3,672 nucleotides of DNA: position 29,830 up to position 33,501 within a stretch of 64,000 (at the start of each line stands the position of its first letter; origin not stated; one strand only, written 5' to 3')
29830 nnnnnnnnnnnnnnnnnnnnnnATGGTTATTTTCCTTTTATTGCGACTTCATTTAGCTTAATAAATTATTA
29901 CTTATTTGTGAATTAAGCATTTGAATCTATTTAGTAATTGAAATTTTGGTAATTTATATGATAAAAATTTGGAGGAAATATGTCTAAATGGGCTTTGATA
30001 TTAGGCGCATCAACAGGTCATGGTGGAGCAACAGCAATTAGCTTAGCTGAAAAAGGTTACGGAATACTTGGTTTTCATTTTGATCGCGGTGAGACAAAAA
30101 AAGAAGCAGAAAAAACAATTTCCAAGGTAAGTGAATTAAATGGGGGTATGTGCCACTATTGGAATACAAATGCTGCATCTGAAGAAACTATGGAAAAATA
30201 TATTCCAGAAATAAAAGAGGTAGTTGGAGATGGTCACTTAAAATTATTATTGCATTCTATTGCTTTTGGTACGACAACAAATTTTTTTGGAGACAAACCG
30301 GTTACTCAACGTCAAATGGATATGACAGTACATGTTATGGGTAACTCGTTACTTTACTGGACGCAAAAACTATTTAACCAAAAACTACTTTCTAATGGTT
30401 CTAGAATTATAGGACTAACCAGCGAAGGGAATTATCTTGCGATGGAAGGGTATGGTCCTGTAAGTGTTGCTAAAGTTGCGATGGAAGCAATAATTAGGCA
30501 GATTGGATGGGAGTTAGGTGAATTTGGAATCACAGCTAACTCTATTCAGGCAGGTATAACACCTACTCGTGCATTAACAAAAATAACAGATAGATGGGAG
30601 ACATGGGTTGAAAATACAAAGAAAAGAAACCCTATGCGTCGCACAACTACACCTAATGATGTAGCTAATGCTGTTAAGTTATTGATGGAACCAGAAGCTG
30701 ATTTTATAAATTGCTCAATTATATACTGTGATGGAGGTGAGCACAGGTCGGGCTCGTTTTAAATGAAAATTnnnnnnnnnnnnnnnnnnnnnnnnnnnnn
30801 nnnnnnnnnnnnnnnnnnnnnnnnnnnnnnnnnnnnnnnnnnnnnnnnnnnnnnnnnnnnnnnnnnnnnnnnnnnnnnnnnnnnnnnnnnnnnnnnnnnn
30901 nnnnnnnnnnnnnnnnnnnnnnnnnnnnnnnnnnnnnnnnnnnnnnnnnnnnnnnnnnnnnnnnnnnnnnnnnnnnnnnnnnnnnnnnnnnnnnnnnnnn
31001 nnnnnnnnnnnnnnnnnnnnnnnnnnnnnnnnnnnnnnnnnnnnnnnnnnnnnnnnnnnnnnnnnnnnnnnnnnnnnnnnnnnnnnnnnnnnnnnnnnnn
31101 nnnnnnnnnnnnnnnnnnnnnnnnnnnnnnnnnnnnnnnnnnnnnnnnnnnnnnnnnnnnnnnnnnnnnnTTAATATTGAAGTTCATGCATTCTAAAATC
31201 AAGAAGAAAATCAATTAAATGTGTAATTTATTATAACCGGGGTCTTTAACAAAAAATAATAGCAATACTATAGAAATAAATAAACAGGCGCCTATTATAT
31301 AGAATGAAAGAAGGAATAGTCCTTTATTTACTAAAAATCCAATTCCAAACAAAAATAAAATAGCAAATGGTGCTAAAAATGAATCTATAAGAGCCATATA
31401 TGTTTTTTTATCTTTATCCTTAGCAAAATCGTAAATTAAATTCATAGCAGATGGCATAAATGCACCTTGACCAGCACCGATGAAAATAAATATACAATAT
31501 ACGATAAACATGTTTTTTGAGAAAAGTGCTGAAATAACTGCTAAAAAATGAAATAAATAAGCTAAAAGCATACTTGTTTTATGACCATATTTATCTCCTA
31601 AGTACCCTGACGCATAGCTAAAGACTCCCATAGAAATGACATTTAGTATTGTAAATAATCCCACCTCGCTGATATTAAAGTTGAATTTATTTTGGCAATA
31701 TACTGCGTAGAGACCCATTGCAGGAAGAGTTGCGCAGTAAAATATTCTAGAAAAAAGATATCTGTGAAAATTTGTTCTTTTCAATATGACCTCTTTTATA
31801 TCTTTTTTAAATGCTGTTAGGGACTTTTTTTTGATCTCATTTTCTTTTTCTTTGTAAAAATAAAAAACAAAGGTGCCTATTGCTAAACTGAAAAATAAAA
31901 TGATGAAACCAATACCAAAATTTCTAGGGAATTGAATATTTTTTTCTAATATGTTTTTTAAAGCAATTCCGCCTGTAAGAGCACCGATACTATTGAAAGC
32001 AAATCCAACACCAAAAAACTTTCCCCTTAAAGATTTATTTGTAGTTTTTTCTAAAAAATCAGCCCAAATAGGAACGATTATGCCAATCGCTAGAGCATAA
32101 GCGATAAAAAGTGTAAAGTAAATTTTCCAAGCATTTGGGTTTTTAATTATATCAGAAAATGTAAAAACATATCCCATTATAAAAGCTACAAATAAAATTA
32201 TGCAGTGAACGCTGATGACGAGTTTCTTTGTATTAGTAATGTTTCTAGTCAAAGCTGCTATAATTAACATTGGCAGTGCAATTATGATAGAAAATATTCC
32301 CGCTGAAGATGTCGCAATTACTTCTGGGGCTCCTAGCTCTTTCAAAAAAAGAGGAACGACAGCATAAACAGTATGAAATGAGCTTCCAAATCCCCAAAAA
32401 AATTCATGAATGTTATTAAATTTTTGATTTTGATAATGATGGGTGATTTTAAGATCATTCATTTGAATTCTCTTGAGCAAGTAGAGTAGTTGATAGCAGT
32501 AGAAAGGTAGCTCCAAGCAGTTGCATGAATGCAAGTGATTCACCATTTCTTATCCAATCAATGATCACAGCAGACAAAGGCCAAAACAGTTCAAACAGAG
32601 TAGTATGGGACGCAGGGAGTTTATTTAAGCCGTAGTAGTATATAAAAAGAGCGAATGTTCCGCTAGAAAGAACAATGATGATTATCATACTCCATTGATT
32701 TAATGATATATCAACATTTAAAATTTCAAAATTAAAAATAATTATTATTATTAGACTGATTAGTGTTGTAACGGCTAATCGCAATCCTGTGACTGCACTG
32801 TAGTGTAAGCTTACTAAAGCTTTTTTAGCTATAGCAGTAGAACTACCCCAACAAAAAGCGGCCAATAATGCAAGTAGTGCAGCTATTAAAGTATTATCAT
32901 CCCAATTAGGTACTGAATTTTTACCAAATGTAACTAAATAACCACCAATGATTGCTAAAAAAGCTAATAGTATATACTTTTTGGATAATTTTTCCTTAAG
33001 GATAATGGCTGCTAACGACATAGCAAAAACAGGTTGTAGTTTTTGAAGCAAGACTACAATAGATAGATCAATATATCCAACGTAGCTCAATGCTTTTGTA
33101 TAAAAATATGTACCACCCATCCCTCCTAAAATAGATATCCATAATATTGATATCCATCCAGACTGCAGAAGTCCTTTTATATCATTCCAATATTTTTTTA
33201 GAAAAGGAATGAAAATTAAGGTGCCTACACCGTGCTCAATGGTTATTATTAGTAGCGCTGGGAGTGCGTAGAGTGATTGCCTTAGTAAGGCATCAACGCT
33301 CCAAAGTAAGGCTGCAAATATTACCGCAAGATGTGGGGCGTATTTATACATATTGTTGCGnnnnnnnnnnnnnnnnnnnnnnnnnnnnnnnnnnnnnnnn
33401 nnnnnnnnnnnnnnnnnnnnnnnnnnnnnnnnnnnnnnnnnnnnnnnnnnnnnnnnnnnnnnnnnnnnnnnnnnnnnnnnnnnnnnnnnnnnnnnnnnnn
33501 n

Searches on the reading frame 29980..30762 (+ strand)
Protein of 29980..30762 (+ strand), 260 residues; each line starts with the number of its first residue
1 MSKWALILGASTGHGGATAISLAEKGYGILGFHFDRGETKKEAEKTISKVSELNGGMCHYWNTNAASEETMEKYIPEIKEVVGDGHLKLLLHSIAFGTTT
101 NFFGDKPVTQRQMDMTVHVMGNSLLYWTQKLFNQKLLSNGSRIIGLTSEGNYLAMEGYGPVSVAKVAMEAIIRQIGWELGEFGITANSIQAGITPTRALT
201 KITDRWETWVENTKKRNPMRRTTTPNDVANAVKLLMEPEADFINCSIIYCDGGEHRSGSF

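Call 59: search_protein_families(library=pfam, proteins=[window:29980-30762:+], max_evalue=0.00001)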
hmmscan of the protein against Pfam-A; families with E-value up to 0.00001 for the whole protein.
window:29980-30762:+ (260 aa): 2 families
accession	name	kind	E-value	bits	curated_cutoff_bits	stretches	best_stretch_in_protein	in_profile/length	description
PF13561.12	adh_short_C2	-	3.1e-35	122.3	27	1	9-254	1-235/236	Enoyl-(Acyl carrier protein) reductase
PF00106.31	adh_short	-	2.5e-17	63.4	26.6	1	3-203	1-191/195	short chain dehydrogenase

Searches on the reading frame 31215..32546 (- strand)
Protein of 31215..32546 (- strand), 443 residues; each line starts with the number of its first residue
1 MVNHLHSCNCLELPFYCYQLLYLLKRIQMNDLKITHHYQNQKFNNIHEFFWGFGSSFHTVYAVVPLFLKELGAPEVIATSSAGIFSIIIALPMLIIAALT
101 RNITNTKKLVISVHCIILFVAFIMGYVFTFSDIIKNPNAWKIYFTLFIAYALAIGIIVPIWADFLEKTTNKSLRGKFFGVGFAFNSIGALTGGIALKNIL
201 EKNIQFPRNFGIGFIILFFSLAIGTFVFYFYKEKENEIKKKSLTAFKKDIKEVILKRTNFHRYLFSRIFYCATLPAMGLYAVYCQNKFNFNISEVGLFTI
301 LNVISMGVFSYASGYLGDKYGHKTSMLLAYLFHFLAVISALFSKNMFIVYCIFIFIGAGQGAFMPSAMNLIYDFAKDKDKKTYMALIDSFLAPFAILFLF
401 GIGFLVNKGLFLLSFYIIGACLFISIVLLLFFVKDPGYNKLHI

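Call 56: search_protein_families(library=ncbifam, proteins=[window:31215-32546:-], max_evalue=1e-8)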
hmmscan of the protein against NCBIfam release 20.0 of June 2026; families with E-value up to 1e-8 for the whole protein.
window:31215-32546:- (443 aa): 1 family
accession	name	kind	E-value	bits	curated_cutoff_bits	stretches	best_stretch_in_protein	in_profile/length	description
TIGR00900.1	2A0121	subfamily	1.5e-09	37.7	319.6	0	217-391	165-345/364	H+ Antiporter protein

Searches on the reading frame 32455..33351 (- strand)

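Call 59: search_protein_families(library=pfam, proteins=[window:32455-33351:-], max_evalue=0.00001)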
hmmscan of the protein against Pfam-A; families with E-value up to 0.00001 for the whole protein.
window:32455-33351:- (298 aa): 1 family
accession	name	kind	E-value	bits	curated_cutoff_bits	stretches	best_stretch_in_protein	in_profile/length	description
PF00892.27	EamA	-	6.6e-33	114.3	28.2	2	156-291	2-133/135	EamA-like transporter family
